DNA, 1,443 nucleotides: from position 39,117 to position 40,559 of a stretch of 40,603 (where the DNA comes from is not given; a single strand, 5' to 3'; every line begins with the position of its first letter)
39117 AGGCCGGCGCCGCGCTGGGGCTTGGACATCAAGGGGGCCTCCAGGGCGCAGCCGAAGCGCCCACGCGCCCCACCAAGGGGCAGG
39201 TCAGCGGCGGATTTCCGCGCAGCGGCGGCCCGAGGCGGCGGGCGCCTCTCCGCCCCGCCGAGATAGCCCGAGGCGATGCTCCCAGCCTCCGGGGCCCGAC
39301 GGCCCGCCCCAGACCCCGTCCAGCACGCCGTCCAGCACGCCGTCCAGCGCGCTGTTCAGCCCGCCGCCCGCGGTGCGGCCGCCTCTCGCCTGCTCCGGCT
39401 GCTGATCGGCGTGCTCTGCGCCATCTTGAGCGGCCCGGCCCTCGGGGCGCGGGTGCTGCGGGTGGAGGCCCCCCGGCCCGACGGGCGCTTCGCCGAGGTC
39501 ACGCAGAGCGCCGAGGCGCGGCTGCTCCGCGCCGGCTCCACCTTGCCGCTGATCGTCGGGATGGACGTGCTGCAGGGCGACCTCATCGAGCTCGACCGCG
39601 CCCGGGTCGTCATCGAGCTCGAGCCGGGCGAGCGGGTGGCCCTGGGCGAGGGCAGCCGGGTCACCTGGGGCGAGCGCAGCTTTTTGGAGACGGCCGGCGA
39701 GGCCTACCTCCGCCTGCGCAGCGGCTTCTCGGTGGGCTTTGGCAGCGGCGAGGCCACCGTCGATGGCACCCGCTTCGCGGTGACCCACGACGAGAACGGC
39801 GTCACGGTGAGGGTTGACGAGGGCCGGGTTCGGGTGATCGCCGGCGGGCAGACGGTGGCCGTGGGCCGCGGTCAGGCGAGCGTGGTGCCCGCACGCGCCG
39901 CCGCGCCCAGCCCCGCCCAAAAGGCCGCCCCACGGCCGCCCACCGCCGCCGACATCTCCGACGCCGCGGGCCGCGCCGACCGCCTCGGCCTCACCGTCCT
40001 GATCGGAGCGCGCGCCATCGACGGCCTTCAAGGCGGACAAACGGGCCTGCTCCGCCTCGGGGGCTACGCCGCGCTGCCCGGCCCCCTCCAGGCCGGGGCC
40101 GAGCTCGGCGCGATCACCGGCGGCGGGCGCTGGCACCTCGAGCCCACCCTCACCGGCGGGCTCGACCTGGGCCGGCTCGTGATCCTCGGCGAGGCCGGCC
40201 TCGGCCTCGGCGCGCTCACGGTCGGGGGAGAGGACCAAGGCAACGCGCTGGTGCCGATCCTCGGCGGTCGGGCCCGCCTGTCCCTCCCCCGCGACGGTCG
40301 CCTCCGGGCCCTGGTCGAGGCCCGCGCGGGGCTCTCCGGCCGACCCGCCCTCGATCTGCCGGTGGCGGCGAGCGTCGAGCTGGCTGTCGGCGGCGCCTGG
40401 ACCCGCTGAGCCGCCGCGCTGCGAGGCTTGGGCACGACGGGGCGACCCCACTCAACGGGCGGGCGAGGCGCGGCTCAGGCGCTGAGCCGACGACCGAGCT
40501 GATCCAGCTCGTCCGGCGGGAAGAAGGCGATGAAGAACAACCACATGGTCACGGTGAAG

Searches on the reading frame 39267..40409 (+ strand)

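Call 38: search_protein_families(library=pfam, proteins=[window:39267-40409:+], max_evalue=0.001)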
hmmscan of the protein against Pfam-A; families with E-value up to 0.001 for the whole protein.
window:39267-40409:+ (380 aa): 1 family
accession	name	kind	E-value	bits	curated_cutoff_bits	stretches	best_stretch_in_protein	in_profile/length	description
PF04773.18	FecR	-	1.2e-06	29.3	24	1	112-189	9-97/97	FecR protein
